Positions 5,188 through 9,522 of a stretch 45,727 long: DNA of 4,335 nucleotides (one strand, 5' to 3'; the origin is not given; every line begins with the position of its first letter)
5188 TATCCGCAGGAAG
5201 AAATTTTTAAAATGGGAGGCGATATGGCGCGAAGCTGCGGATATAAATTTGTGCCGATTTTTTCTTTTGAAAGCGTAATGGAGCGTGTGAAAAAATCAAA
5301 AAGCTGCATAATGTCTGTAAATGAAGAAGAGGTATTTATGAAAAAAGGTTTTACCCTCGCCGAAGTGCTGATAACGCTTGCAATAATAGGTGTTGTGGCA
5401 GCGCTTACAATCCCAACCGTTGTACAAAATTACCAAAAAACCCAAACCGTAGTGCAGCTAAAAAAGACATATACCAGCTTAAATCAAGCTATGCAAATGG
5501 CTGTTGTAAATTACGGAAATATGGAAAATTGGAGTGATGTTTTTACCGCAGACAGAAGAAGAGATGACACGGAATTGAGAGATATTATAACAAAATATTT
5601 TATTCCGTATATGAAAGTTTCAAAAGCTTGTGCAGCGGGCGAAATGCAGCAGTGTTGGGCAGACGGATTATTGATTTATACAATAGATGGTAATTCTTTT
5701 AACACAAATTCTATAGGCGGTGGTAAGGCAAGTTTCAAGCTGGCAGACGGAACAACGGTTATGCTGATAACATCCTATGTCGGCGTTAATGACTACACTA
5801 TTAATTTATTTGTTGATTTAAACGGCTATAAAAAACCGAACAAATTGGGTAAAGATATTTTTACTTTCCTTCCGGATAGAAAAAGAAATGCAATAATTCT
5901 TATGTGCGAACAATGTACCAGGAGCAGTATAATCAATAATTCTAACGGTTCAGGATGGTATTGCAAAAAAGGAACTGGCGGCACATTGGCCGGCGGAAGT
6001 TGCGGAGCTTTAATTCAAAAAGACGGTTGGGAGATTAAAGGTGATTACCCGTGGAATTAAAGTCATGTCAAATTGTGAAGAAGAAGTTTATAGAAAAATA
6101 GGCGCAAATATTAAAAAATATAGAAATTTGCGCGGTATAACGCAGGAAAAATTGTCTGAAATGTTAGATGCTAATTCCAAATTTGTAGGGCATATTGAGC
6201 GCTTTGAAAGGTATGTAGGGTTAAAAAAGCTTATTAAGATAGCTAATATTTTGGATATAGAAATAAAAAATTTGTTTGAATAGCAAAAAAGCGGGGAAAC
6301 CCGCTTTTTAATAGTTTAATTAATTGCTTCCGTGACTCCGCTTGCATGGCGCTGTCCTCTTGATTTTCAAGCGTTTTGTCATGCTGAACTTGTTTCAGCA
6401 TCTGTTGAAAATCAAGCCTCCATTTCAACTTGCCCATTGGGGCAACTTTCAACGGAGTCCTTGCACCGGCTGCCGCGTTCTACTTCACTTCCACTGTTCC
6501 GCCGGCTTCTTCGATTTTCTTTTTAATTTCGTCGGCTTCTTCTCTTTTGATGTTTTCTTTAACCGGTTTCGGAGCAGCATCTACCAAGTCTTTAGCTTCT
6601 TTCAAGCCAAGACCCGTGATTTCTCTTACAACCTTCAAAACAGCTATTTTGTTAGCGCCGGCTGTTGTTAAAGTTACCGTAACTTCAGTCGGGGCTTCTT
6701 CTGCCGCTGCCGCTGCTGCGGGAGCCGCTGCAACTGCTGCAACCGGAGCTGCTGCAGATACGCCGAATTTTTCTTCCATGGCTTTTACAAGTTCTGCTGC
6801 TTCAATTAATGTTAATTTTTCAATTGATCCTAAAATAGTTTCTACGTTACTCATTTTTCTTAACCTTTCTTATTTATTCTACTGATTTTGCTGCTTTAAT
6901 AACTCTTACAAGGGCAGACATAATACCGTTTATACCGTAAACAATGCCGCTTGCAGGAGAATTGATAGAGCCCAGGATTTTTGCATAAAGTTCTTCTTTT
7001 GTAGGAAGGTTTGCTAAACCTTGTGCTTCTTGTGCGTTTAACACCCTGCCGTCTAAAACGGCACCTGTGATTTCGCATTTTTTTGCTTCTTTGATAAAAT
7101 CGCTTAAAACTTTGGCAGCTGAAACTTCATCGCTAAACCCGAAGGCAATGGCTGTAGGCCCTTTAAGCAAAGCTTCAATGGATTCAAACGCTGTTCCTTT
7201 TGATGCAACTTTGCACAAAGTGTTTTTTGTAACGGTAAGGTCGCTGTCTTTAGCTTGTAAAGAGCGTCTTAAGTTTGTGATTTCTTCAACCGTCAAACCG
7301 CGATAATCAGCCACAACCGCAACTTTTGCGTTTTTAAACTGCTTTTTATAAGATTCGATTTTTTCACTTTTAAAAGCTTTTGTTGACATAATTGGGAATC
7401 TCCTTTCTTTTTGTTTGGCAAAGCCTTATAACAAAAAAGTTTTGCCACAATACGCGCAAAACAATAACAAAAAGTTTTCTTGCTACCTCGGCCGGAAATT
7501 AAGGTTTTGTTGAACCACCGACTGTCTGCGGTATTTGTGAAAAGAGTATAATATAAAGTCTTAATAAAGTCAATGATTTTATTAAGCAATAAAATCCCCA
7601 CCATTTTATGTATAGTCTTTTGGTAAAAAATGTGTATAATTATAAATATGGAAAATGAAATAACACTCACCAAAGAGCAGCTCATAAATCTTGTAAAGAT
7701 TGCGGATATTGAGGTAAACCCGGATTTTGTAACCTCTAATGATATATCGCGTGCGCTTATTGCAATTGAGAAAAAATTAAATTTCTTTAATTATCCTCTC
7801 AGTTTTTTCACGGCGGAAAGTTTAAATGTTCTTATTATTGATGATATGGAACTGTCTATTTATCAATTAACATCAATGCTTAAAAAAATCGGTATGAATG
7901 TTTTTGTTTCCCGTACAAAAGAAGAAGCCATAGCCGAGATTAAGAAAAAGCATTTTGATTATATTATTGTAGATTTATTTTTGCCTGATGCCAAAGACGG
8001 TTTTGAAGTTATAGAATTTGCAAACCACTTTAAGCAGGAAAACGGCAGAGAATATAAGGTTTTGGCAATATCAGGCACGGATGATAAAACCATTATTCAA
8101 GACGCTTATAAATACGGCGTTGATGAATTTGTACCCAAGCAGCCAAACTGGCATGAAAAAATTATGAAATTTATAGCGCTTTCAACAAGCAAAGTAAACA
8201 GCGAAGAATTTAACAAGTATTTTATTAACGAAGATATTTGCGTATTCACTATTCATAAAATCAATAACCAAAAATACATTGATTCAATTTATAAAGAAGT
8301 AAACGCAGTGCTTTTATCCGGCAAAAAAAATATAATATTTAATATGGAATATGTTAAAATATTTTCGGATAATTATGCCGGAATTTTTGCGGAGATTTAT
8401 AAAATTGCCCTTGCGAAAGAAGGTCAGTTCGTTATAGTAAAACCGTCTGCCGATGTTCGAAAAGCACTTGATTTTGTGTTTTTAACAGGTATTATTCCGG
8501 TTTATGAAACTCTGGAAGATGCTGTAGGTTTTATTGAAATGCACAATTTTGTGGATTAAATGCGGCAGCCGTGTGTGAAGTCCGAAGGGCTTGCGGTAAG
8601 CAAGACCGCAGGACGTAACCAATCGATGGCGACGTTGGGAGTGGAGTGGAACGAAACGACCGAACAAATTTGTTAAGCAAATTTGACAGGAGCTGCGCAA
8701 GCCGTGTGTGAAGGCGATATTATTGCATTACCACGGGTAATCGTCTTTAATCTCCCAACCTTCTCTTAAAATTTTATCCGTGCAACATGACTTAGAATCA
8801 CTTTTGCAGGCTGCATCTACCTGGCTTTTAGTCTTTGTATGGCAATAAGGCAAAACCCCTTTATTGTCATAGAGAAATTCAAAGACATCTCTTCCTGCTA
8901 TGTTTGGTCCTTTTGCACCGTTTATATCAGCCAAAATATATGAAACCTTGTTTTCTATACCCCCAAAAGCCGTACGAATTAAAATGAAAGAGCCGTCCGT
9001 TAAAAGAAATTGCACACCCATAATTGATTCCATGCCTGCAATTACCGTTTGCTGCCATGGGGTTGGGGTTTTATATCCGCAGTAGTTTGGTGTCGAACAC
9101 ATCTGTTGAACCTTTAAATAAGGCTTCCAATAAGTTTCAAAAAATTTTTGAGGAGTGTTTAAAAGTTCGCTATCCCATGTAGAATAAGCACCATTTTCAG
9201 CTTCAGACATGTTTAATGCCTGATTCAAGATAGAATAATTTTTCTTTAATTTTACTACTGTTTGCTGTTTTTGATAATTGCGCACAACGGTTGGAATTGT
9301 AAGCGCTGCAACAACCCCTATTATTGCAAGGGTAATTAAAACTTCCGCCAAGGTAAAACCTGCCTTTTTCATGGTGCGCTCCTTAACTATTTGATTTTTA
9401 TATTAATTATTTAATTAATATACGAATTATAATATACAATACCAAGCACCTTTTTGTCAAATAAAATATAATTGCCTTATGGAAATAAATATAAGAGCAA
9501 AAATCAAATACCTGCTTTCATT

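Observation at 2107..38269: Repeated pilin-like + XRE-regulator modules wedged between housekeeping operons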

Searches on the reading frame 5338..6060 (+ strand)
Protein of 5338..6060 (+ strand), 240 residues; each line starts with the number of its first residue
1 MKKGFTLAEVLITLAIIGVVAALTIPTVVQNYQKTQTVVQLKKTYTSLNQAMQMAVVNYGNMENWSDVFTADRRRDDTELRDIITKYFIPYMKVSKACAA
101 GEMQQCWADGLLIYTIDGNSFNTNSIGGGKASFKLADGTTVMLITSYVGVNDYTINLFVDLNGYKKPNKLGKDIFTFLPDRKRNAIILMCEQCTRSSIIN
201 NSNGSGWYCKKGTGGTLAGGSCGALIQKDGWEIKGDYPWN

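Call 4: search_protein_families(library=pfam, proteins=[window:5338-6060:+], max_evalue=0.1)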
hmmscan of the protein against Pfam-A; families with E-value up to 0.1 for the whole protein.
window:5338-6060:+ (240 aa): 2 families
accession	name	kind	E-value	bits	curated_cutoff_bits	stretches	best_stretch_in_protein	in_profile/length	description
PF07963.17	N_methyl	-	2.1e-06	27.5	21.2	1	2-23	4-25/27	Prokaryotic N-terminal methylation motif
PF20318.3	DUF6613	-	0.0018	18.7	24.3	1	29-122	3-85/200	Family of unknown function (DUF6613)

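Call 38: search_protein_families(library=ncbifam, proteins=[window:5338-6060:+], max_evalue=0.01)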
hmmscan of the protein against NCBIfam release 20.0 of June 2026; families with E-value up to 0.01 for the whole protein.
window:5338-6060:+ (240 aa): 11 families
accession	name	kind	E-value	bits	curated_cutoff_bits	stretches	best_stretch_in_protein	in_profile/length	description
NF041013.1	T4P_ComGE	equivalog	1.3e-07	31.6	49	1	2-53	3-54/83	competence type IV pilus minor pilin ComGE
TIGR02532.1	IV_pilin_GFxxxE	domain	1.7e-07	30.8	16.3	1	2-24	1-23/24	prepilin-type N-terminal cleavage/methylation domain-containing protein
TIGR01710.1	typeII_sec_gspG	equivalog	4.5e-07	30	88.85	1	3-61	1-58/134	type II secretion system major pseudopilin GspG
NF007862.0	PRK10574.1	equivalog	7e-07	29.5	138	1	2-64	4-65/145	prepilin peptidase-dependent pilin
TIGR01708.2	typeII_sec_gspH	equivalog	7.7e-06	26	80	1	3-57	2-56/169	type II secretion system minor pseudopilin GspH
NF040999.1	pilin_ComGC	equivalog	2.5e-05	24.4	75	1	2-37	1-36/84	competence type IV pilus major pilin ComGC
NF041775.1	typeIV_PilA_Myxo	equivalog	4.1e-05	23.7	400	1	3-46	11-57/214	type IV pilin protein PilA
NF040982.1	ComGD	equivalog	4.6e-05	23.9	70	1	2-58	1-57/139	competence type IV pilus minor pilin ComGD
TIGR01707.1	gspI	equivalog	0.001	19.6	44.35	1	4-36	1-33/101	type II secretion system minor pseudopilin GspI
TIGR02596.1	TIGR02596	subfamily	0.0013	18.9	70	1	5-57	1-53/196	Verru_Chthon cassette protein D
NF041002.1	pilin_ComGF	equivalog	0.0025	18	80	1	2-47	1-47/139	competence type IV pilus minor pilin ComGF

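Call 39: search_protein_families(library=padloc, proteins=[window:5338-6060:+], max_evalue=0.01)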
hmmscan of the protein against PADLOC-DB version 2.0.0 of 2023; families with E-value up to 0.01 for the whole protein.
window:5338-6060:+ (240 aa): 0 families

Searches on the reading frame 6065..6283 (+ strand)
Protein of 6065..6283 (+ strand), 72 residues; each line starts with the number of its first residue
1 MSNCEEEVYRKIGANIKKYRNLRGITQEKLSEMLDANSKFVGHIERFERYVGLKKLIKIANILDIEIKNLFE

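Call 5: search_protein_families(library=pfam, proteins=[window:6065-6283:+], max_evalue=0.1)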
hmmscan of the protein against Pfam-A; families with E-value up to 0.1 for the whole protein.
window:6065-6283:+ (72 aa): 3 families
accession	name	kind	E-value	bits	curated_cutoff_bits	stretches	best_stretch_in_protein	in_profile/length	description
PF01381.28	HTH_3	-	2.6e-07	31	23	1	16-67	1-52/55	Helix-turn-helix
PF12844.13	HTH_19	-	3.1e-05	24.2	30.2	1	13-71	1-59/64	Helix-turn-helix domain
PF13443.12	HTH_26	-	0.00066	20.3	22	1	15-72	1-59/63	Cro/C1-type HTH DNA-binding domain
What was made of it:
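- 6065..6283 (+): XRE regulator (72 aa), co-directional and 4 nt downstream of pilin gene 2. This is the only tail-to-head pair in the whole data set. HTH_3 31 bits (call 5).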

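Call 38: search_protein_families(library=ncbifam, proteins=[window:6065-6283:+], max_evalue=0.01)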
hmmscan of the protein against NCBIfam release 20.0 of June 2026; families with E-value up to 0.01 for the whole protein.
window:6065-6283:+ (72 aa): 7 families
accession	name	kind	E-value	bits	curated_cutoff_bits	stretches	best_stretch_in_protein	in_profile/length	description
TIGR03070.1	couple_hipB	subfamily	1.6e-09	37.6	71.65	1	10-66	1-57/58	type II toxin-antitoxin system Y4mF family antitoxin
NF047948.1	male_kill_WMK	equivalog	2.5e-09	37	300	1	6-71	157-222/300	WO male-killing family protein Wmk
NF006015.0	PRK08154.1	subfamily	1.7e-05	24.2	204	1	5-71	24-90/314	anaerobic benzoate catabolism transcriptional regulator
NF041951.1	phage_RstR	subfamily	0.00012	22.3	80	1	11-70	2-61/108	RstR family transcriptional repressor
NF038139.1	Reg_Aceta_RamB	equivalog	0.00078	18.2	700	1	12-67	3-58/465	acetate metabolism transcriptional regulator RamB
NF046032.1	TransRegSlrRBacil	equivalog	0.002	18.2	250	1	12-72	2-63/149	HTH-type transcriptional regulator SlrR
TIGR00270.2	TIGR00270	equivalog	0.0027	17.5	110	1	5-67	69-131/159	multiprotein bridging factor aMBF1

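Call 39: search_protein_families(library=padloc, proteins=[window:6065-6283:+], max_evalue=0.01)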
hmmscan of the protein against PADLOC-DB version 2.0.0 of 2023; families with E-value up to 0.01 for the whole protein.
window:6065-6283:+ (72 aa): 15 families
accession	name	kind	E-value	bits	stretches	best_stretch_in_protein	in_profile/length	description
PDLC03664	Control_protein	-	1.9e-09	35.9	1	11-71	13-73/74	control protein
PDLC03671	Control_protein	-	2e-09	35.6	1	11-70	14-73/84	control protein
PDLC02926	HTH_VI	-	2.1e-09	35.5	1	12-71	2-61/92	-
PDLC03665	Control_protein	-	4.4e-09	34.5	1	12-71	9-69/77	control protein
PDLC03666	Control_protein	-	1.5e-07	29.7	1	11-71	6-66/77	control protein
PDLC04775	PDC-M69A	-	2.9e-07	29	1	8-71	4-67/113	-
PDLC04142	capH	-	8.3e-06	24.8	1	9-70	4-65/103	capH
PDLC03954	RmrA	-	1.6e-05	22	1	11-68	10-67/380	-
PDLC03668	Control_protein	-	0.00012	20.5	1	9-66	6-63/79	control protein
PDLC03945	RmrA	-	0.00048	17.4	1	12-68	3-59/394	-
PDLC03953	RmrA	-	0.0007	16.9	1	12-65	6-59/373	-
PDLC03951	RmrA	-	0.0039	14.2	1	15-68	12-65/400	-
PDLC03536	REase_II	-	0.0049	14.5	1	6-70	4-69/237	Type II restriction enzyme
PDLC03947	RmrA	-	0.0065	13.3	1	11-68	11-68/383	-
PDLC03949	RmrA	-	0.0074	13.2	1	17-68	8-59/363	-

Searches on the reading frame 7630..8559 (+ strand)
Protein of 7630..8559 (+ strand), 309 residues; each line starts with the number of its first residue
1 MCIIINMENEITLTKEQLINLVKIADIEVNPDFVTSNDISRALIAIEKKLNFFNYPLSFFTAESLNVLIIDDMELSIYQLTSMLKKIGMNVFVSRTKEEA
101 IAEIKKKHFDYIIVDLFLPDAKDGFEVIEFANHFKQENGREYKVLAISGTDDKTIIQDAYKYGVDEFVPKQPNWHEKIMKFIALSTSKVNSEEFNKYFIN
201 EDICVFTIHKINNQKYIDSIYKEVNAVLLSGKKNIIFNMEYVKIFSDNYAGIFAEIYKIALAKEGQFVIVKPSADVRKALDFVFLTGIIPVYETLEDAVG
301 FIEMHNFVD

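Call 78: search_protein_families(library=pfam, proteins=[window:7630-8559:+], max_evalue=0.001)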
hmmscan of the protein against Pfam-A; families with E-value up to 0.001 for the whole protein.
window:7630-8559:+ (309 aa): 2 families
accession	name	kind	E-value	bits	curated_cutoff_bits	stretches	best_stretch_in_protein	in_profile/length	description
PF00072.30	Response_reg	-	1.3e-15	58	30.2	1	67-172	1-101/111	Response regulator receiver domain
PF01740.26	STAS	-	1.6e-08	34.7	22.6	1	201-298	8-106/106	STAS domain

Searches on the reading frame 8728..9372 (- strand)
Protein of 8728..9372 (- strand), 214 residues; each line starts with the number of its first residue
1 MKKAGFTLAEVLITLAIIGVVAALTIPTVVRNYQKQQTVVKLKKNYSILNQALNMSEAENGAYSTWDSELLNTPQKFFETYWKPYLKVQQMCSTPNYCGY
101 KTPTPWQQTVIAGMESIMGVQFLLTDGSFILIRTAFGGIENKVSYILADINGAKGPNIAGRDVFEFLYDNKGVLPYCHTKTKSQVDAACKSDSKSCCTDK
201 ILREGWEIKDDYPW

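Call 4: search_protein_families(library=pfam, proteins=[window:8728-9372:-], max_evalue=0.1)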
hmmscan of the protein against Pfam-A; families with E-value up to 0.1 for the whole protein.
window:8728-9372:- (214 aa): 3 families
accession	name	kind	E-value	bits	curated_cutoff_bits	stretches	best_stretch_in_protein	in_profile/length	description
PF07963.17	N_methyl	-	1.3e-06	28.1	21.2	1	2-24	3-25/27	Prokaryotic N-terminal methylation motif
PF20318.3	DUF6613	-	0.00082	19.8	24.3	1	37-89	10-59/200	Family of unknown function (DUF6613)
PF02453.23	Reticulon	-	0.096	13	31.8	0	12-36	125-149/157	Reticulon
